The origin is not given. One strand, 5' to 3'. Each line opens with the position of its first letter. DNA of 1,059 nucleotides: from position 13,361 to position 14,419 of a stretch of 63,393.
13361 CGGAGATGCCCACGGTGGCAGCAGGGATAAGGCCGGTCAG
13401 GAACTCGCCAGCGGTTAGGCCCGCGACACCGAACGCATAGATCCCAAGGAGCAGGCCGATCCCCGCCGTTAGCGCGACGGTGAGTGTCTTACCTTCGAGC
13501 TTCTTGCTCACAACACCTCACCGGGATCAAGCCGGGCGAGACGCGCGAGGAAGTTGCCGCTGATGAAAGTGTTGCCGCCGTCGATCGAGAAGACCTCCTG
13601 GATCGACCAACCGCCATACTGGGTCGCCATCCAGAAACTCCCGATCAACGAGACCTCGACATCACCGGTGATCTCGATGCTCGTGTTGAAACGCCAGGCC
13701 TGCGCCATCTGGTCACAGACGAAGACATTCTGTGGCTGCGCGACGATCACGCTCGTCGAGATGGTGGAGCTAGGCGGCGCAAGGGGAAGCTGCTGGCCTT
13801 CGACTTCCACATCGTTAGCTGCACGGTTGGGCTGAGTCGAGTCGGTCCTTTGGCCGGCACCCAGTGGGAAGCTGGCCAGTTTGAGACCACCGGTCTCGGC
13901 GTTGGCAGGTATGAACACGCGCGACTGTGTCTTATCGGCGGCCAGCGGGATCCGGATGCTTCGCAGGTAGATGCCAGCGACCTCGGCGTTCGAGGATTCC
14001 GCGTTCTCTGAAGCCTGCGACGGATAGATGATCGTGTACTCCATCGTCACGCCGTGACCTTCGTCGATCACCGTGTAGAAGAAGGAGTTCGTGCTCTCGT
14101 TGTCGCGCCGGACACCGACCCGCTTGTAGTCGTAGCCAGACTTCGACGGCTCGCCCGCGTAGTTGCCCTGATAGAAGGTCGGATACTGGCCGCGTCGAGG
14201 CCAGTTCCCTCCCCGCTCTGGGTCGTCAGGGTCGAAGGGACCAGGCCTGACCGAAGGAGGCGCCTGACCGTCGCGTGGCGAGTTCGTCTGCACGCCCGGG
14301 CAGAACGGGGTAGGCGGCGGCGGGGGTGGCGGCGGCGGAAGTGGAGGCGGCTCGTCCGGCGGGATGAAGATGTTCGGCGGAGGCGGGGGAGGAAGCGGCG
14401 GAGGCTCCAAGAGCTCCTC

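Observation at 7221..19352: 12-kb co-directional operon joining a MoxR-DUF58-transglutaminase-like module to a binding-protein-less, MFS-fused Liv-type ABC transporter and three lipoproteins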

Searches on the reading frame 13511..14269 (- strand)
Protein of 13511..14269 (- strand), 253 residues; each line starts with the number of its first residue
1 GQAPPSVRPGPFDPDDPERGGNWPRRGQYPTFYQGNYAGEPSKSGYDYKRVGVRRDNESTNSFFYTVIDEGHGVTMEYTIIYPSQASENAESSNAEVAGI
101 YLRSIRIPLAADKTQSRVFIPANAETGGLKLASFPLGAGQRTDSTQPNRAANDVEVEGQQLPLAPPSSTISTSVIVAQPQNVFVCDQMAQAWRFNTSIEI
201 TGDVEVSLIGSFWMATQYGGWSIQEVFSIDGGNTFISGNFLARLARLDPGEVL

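Call 25: find_homologous_proteins(query=window:13511-14269:-, max_evalue=0.001)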
Query window:13511-14269:- (253 aa): 5 proteins with E <= 0.001 among 725 candidates.
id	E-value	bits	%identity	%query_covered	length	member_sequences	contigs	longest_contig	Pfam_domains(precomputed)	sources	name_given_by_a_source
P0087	9.5e-167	571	100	100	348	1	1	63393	-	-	-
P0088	8.5e-147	505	88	100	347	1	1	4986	-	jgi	jgi:hypothetical protein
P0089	1.7e-132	459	77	100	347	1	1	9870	-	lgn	-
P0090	1.5e-111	390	67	100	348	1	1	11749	-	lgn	-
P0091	5.5e-40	155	36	100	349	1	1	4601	-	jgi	jgi:hypothetical protein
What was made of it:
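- Tried and rejected: K-mer-indexed homologue search with the X C-terminal domain: only 5 hits (call 25).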

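Call 61: predict_structure(alignment_id=A4)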
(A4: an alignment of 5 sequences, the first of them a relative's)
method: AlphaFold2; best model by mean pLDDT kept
length: 348 residues; sequences in the alignment: 5
mean_pLDDT: 46.2   pTM: 0.48
mean pLDDT of the five models: 46.2, 45.8, 45.0, 43.0, 30.3
residues with pLDDT >= 90: 0; 70-90: 50; 50-70: 90; < 50: 208
segments of 3 or more residues with pLDDT < 50: 1-69, 71-154, 180-190, 278-283, 311-348
pLDDT, mean of each block of 10 residues (from residue 1): 39 37 26 21 29 41 42 41 26 25 32 31 23 25 39 53 58 66 40 75 67 78 75 74 68 60 77 55 54 66 56 32 30 29 26
secondary structure, 60 per line:
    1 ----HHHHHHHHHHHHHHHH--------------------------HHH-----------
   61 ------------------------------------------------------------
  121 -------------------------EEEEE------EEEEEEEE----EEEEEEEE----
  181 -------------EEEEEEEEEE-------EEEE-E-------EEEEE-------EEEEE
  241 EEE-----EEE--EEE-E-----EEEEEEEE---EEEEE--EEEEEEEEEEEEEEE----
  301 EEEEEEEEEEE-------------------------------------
elements in order: H5-20 E146-150 E157-164 E169-176 E194-203 E211-214 E224-228 E236-243 E249-251 E254-256 E264-271 E275-279 E282-296 E301-311

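Call 68: fold_search(model_id=the predicted structure, library=pdb)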
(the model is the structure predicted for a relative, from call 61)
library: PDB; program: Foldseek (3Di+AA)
matches with E <= 10: 365; with E <= 0.001: 0
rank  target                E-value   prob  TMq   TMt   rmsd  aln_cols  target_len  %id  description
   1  7xzi_4                1.7e-01  0.07  0.11  0.13  20.9       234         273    6  Cryo-EM structure of TOC-TIC supercomplex from Chlamydomonas reinhardtii (released 2023-01-11)
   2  9kgy_A                2.2e-01  0.47  0.15  0.32   6.3       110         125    9  Crystal structure of a de novo designed monomeric mainly-beta protein B10 (orthorhombic) (released 2025-07-02)
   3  2in5_B                4.7e-01  0.21  0.21  0.32   9.3       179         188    8  Crystal Structure of the hypothetical lipoprotein YmcC from Escherichia coli (K12), Northeast Structural Genomics targ (released 2006-11-07)
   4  9xps_3                5.3e-01  0.06  0.11  0.15  23.3       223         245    8  The neck structure of the Phage Phikz (released 2026-02-11)
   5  9xps_1                5.3e-01  0.05  0.11  0.15  23.8       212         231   12  The neck structure of the Phage Phikz (released 2026-02-11)
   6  5opi_C                5.6e-01  0.07  0.13  0.14  24.2       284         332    9  Crystal structure of the TAPBPR-MHC I peptide editing complex (released 2017-10-18)
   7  2in5_A                6.2e-01  0.20  0.22  0.33   7.8       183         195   11  Crystal Structure of the hypothetical lipoprotein YmcC from Escherichia coli (K12), Northeast Structural Genomics targ (released 2006-11-07)
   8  3a71                  8.2e-01  0.04  0.14  0.14  15.8       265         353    8  High resolution structure of Penicillium chrysogenum alpha-L-arabinanase (released 2010-09-15)
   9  8u2f_A                1.1e+00  0.25  0.10  0.24   6.0        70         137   11  Vibrio parahaemolyticus ToxS periplasmic domain (released 2024-09-11)
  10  1nsx_A                1.1e+00  0.05  0.12  0.13  18.7       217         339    9  Crystal structure of galactose mutarotase from Lactococcus lactis mutant H170N complexed with galactose (released 2003-02-11)
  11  6m81_C                1.1e+00  0.33  0.13  0.18   5.8        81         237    9  Crystal structure of TylM1 Y14F bound to SAH and dTDP-phenol (released 2019-03-13)
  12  7nyd_G                1.1e+00  0.01  0.06  0.05  28.1       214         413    4  cryoEM structure of 2C9-sMAC (released 2021-10-06)
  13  8z9d_P                1.3e+00  0.04  0.13  0.21  16.4       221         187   11  cryo-EM structure of PSII-LHCII megacomplex from spinach (released 2024-11-13)
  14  7ff7_A                1.3e+00  0.10  0.18  0.19  17.9       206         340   13  Structure of OmpF2 (released 2022-11-16)
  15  7sfp                  1.5e+00  0.11  0.17  0.30   7.8       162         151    9  Crystal structure of OssO, a spirocyclase involved in the biosynthesis of ossamycin (released 2022-08-17)
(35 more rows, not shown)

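Call 85: search_protein_representatives(alignment_id=A4)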
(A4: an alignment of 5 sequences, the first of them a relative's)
Query: 5 sequences, 349 profile positions. Proteins with E-value up to 0.001 (for the whole library): 46; up to 1e-10: 30; up to 1e-30: 17. The best 46 are listed.
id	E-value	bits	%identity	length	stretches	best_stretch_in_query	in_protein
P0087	3.8e-201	683.7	-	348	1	1-349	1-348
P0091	2.5e-163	559.4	-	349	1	1-349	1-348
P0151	1.1e-105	369.8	-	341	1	1-347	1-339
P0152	1.4e-103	362.9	-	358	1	1-348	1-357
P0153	1.9e-58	214.5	-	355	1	5-348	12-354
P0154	9.3e-48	179.3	-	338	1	1-347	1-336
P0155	1.6e-47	178.5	-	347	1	1-346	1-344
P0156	3.8e-45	170.7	-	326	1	5-348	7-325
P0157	1.6e-42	162.1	-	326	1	5-347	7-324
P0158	1.2e-38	149.4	-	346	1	5-347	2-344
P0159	1.7e-38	148.9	-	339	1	6-348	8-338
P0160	2.0e-37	145.3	-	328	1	1-346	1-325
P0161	5.2e-37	144.0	-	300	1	83-347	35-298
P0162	3.8e-36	141.1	-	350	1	1-345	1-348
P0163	9.9e-34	133.2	-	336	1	1-347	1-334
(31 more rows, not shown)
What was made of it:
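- Tried and rejected: The family is small and fast-evolving, and the subclade profile is narrow (call 85).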
